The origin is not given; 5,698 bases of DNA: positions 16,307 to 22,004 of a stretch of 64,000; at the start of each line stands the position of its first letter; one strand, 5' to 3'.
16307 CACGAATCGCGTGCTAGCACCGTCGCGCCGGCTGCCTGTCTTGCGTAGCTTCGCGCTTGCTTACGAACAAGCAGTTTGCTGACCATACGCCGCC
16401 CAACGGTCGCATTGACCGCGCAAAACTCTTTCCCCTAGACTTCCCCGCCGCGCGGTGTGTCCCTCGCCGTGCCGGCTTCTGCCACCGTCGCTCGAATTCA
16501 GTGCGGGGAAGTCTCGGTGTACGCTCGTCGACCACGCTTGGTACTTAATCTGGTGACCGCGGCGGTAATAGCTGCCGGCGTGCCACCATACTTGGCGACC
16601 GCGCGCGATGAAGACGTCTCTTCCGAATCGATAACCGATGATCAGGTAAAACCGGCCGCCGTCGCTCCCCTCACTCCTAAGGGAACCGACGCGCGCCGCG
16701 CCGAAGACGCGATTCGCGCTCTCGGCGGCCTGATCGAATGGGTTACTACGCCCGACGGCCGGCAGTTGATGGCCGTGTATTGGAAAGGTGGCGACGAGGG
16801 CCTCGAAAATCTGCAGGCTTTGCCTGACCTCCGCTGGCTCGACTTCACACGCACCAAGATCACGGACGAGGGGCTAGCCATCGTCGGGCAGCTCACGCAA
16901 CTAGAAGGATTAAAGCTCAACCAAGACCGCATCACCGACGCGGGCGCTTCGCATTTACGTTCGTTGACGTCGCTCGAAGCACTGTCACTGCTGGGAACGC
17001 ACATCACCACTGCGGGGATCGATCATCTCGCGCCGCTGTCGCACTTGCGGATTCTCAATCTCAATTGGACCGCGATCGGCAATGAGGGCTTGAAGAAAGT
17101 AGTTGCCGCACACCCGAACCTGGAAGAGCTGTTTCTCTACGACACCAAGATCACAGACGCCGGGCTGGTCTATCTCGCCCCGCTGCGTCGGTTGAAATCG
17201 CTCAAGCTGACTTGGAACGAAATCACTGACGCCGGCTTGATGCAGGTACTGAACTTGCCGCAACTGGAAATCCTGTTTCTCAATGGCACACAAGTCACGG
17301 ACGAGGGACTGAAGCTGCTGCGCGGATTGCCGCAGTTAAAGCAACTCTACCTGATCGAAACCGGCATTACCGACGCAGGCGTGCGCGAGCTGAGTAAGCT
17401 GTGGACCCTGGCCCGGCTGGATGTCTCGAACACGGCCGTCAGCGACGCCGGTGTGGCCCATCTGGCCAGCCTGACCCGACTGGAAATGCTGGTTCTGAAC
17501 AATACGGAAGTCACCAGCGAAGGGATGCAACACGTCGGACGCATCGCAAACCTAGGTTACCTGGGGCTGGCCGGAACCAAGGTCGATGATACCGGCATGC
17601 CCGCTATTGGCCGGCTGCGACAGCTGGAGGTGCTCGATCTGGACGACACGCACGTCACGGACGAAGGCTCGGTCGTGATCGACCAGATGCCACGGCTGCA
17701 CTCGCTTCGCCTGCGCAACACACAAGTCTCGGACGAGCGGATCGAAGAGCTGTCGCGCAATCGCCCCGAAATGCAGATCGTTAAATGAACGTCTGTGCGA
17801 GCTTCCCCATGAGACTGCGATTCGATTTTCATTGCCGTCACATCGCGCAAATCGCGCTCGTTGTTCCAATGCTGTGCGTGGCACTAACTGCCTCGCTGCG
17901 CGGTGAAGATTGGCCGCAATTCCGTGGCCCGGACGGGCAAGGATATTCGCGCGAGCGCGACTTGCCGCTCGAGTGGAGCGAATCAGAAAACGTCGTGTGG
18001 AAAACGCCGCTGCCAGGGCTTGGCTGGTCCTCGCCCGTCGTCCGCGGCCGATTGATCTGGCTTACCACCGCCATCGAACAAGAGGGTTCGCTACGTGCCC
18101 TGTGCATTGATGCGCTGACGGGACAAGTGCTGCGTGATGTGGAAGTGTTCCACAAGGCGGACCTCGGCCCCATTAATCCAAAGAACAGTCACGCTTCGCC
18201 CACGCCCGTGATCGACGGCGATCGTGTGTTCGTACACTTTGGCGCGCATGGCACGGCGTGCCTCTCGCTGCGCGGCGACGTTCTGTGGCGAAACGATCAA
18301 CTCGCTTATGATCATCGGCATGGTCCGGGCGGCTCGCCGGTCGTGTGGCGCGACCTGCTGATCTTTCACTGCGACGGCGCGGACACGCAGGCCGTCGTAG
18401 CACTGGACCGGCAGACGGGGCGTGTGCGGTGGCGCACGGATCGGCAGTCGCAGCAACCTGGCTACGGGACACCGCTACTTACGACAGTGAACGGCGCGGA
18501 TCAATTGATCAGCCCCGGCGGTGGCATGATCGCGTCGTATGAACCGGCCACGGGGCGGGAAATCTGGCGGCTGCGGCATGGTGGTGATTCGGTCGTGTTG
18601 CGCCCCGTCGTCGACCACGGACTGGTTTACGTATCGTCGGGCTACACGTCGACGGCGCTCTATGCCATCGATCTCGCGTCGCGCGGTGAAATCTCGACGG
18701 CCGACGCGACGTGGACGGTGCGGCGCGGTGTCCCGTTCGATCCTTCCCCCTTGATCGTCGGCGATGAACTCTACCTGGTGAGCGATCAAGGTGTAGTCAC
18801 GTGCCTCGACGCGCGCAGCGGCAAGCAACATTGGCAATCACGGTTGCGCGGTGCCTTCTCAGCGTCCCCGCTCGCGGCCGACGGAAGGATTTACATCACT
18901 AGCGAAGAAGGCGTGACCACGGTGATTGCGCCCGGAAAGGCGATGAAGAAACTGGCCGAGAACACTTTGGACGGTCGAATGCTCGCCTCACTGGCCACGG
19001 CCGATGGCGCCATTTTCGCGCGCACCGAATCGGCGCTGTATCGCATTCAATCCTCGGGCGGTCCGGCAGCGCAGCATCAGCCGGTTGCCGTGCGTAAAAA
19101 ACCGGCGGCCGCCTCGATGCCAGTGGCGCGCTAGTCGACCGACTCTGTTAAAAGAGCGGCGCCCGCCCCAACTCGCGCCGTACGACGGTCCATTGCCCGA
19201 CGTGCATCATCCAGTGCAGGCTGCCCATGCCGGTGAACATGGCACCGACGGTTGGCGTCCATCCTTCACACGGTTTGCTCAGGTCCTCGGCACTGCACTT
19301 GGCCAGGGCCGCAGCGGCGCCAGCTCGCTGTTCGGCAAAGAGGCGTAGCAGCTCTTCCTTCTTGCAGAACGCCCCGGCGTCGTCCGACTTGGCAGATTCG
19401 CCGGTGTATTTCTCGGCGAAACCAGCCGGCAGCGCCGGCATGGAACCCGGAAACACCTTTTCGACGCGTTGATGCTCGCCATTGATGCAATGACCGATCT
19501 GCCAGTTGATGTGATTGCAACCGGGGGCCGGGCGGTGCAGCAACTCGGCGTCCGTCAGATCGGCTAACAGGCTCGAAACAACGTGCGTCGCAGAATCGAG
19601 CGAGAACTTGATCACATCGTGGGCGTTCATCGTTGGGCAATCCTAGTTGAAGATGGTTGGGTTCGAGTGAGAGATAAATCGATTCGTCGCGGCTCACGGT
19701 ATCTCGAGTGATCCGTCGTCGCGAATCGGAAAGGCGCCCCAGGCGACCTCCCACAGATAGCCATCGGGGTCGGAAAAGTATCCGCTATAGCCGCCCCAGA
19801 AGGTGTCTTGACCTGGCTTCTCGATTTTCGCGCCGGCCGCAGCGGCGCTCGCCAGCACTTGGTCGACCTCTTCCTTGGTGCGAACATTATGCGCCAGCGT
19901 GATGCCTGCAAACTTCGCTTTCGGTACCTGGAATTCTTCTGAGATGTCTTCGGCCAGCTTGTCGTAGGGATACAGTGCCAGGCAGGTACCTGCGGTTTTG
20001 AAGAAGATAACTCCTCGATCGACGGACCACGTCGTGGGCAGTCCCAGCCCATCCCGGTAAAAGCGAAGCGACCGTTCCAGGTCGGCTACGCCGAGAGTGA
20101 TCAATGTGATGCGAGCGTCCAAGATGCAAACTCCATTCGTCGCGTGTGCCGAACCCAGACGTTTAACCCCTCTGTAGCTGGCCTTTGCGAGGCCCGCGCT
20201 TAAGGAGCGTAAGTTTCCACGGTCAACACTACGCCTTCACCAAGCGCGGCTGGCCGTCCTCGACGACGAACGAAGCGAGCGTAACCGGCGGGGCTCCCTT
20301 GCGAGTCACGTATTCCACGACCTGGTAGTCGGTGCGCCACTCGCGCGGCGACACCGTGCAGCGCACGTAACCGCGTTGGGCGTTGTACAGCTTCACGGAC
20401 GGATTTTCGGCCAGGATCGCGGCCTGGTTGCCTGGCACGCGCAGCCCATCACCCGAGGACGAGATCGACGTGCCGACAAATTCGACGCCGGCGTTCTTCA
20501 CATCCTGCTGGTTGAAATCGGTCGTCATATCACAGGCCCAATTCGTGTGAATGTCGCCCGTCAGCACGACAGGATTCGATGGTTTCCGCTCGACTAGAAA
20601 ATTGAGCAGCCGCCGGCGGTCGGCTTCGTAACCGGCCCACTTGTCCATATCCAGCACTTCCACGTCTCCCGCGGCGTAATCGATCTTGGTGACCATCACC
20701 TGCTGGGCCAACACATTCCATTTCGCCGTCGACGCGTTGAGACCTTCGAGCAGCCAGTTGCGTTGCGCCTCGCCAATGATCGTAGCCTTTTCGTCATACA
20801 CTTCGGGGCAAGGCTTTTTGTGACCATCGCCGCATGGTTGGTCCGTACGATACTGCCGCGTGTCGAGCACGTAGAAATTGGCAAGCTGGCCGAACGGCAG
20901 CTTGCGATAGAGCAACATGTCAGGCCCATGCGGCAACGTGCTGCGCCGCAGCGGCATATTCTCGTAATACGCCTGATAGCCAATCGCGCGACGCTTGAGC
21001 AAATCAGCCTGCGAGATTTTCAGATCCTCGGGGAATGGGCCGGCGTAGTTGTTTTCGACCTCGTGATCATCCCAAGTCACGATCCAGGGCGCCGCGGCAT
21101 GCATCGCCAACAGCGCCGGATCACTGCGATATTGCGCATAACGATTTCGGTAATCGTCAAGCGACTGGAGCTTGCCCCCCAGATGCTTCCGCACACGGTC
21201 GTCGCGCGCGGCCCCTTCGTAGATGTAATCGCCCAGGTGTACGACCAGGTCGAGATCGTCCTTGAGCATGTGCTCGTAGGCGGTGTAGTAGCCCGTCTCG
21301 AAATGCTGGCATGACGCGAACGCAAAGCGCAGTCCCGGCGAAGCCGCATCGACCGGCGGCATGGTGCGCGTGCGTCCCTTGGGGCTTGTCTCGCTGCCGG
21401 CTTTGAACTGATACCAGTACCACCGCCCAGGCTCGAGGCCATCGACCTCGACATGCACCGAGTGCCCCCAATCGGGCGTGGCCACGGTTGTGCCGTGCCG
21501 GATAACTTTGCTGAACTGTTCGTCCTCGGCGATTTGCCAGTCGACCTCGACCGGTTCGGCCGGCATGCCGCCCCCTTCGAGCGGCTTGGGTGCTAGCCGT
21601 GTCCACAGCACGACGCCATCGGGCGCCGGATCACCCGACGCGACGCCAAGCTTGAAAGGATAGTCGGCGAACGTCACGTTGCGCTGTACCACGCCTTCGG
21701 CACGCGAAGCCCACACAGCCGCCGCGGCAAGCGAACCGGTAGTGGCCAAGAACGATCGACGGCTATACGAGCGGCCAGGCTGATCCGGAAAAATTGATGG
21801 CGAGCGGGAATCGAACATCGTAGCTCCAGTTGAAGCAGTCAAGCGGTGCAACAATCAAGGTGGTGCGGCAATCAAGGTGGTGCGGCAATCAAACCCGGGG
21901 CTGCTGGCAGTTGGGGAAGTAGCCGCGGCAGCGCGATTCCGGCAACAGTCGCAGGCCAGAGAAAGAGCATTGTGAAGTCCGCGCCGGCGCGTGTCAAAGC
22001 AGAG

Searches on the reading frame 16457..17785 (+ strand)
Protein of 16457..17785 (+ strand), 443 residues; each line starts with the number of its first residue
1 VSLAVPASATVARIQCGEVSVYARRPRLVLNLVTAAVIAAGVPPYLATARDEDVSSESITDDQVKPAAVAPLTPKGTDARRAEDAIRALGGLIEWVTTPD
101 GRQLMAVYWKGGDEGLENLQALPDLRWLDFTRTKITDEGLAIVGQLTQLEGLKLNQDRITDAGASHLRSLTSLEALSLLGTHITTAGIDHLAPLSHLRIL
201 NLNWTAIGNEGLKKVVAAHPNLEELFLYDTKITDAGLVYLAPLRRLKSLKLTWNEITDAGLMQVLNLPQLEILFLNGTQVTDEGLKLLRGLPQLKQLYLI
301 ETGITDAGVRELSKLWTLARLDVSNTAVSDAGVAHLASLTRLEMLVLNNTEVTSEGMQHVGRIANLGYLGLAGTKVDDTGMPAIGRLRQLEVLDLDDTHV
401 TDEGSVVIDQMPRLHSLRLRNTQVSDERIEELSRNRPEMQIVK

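Call 61: search_protein_families(library=pfam, proteins=[window:16457-17785:+], max_evalue=0.00001)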
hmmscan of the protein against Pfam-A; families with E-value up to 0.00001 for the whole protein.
window:16457-17785:+ (443 aa): 7 families
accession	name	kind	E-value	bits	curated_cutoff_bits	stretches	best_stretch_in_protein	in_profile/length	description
PF12799.13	LRR_4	-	7.4e-27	93.2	27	0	268-305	1-37/44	Leucine Rich repeats (2 copies)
PF13516.12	LRR_6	-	2.9e-22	77.3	23.4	0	195-215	3-23/24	Leucine Rich repeat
PF23598.1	LRR_14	-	8.1e-22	77.9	40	2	118-304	65-251/353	Leucine-rich repeat region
PF13855.12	LRR_8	-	1.8e-17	63.3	27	0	148-206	2-60/61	Leucine rich repeat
PF24758.1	LRR_At5g56370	-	2.4e-13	50.7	27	0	164-229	30-95/227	FBD-associated F-box protein At5g56370, LRR repeats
PF14580.12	LRR_9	-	4.4e-08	33.3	30.5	0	143-203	60-121/175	Leucine-rich repeat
PF25013.1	LRR_Zer-1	-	8.8e-08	32.8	27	0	191-254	4-64/137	Zer-1-like, Leucine-rich repeats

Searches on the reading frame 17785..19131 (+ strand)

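Call 61: search_protein_families(library=pfam, proteins=[window:17785-19131:+], max_evalue=0.00001)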
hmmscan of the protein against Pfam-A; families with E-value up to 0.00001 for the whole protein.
window:17785-19131:+ (449 aa): 3 families
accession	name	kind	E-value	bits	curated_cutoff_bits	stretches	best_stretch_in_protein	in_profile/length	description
PF13360.13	PQQ_2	-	6.9e-30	104.9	27.6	2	108-301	8-190/233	Outer membrane protein assembly factor BamB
PF13570.13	Beta-prop_ACSF4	-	7.3e-12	45.8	133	1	246-425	70-245/329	Beta-alanine-activating enzyme, beta-propeller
PF01011.28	PQQ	-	1.9e-11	43.8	26.7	0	317-404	48-131/595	Glucose/ethanol/alcohol dehydrogenase, beta-propeller domain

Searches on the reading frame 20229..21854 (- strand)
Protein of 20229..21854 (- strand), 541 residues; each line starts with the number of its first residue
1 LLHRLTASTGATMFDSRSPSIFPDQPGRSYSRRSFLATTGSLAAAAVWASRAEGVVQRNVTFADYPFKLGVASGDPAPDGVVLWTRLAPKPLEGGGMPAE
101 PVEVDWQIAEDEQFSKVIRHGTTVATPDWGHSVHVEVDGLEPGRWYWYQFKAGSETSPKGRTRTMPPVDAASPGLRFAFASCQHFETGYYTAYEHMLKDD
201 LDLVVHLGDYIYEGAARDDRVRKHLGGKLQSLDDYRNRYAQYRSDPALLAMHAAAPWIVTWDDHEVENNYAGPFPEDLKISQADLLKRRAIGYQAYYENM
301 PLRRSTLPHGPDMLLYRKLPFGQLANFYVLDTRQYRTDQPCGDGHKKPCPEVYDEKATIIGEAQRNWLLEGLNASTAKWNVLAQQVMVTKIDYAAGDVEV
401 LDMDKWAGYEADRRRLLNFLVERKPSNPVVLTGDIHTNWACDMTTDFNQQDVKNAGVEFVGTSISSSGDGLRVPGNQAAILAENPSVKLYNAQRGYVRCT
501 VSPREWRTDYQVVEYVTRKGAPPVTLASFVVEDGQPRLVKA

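Call 61: search_protein_families(library=pfam, proteins=[window:20229-21854:-], max_evalue=0.00001)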
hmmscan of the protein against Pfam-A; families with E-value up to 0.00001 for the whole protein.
window:20229-21854:- (541 aa): 2 families
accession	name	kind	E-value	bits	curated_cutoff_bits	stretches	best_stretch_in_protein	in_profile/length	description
PF09423.15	PhoD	-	8.4e-113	377.4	27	1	177-510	1-343/343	PhoD-like phosphatase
PF16655.11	PhoD_N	-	8.1e-36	122.9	30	1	69-164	1-90/90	PhoD-like phosphatase, N-terminal domain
